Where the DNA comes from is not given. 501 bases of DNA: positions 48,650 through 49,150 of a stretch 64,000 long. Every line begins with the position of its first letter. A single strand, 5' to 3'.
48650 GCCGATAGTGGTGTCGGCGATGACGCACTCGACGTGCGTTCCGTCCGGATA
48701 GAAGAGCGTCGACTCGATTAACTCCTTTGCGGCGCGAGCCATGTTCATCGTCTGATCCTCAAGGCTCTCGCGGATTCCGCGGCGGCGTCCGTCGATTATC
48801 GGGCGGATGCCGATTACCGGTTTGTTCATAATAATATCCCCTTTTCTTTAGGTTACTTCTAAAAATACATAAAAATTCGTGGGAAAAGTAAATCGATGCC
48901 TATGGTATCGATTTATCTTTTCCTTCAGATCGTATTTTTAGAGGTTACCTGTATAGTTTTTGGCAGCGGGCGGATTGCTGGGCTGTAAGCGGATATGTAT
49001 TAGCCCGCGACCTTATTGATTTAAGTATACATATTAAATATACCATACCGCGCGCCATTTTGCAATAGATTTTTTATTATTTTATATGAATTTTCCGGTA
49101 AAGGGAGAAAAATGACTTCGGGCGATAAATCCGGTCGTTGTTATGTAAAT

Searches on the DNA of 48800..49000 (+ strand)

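Call 45: search_dna_similar(query=window:48846-48958:+, collection=plasmids, mode=distant, max_evalue=1)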
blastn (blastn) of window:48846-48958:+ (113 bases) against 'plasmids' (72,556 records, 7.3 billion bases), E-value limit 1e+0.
Records with a match: 1; places in all: 1; records where one place covers at least 80% of the query: 0.
Best place of each record, by identity: 90-95% 1.
By first word of the organism name: Rhizobium 1.
By predicted mobility (MOB-suite, as given by PLSDB): non-mobilizable 1.
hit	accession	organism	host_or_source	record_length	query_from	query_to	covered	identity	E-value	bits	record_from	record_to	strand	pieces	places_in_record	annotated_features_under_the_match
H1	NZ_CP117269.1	Rhizobium rhododendri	Rhododendron sp.,pure bacterial ...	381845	47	72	23%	92.3%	1e+0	39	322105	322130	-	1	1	repC: plasmid replication protein RepC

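Call 46: search_dna_similar(query=window:48846-48958:+, collection=phages, mode=distant, max_evalue=1)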
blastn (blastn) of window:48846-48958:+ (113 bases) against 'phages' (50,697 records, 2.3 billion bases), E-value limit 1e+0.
Records with a match: 2; places in all: 2; records where one place covers at least 80% of the query: 0.
Best place of each record, by identity: 90-95% 2.
By first word of the organism name: Salmonella 2.
By host as written in the record: Salmonella enterica subsp. enterica serovar Paratyphi A 2.
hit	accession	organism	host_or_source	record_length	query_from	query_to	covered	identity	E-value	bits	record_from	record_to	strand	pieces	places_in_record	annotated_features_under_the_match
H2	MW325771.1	Salmonella phage KM16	Salmonella enterica subsp. enterica ...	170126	10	38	26%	93.3%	3e-2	43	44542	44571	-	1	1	record has no annotation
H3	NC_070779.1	Salmonella phage KM16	Salmonella enterica subsp. enterica ...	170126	10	38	26%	93.3%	3e-2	43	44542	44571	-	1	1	none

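Call 52: search_rna_families(source=window, start=48800, end=49000, threshold=evalue, max_evalue=10)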
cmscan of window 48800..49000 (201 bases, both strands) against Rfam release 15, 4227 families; matches with E-value up to 10: 14.
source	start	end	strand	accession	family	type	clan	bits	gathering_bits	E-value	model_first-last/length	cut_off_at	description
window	48847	48955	+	RF03601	MIR7993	Gene; miRNA;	-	26.6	100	0.0049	1-138/138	no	MIR7993 microRNA precursor family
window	48844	48955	+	RF04157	MIR9486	Gene; miRNA;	-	22.6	100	0.015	1-119/119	no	MIR9486 microRNA precursor family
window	48814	48952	+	RF03922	MIR2119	Gene; miRNA;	-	21.6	73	1.1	1-188/188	no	MIR2119 microRNA precursor family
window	48823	48930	+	RF01606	plasmodium_snoR31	Gene; snRNA; snoRNA; HACA-box;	-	21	60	0.92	1-145/145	no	small nucleolar RNA snoR31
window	48847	48952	-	RF03926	MIR1435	Gene; miRNA;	-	19.5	94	1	1-186/186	no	MIR1435 microRNA precursor family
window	48848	48952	+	RF04262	MIR1319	Gene; miRNA;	-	17.9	116.6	0.66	1-119/119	no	MIR1319 microRNA precursor family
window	48833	48940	-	RF02572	babR_5UTR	Cis-reg;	-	17.9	93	1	1-134/134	no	Brucella babR 5'UTR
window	48878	48959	+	RF01485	rli61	Cis-reg;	-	16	50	1.4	1-106/106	no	Listeria sRNA rli61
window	48880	48925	+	RF03607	mir-9447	Gene; miRNA;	-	14.6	67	3.1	1-68/68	no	mir-9447 microRNA precursor family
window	48859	48943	+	RF04255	MIR8001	Gene; miRNA;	-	14.2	90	4.5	1-67/67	no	MIR8001 microRNA precursor family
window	48854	48946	+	RF03714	MIR774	Gene; miRNA;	-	13.8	80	5.7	1-98/98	no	MIR774 microRNA precursor family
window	48873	48932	+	RF02520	mir-965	Gene; miRNA;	-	13.1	43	5.4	1-76/76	no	mir-965 microRNA precursor family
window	48826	48856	+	RF02188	ST7-OT4_2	Gene; lncRNA;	-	10.7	55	7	142-172/172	no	ST7 overlapping transcript 4 conserved region 2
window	48846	48961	-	RF02634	EF3314_EF3315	Gene; sRNA;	-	9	100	8.7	1-141/141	no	Enterococcus sRNA EF3314_EF3315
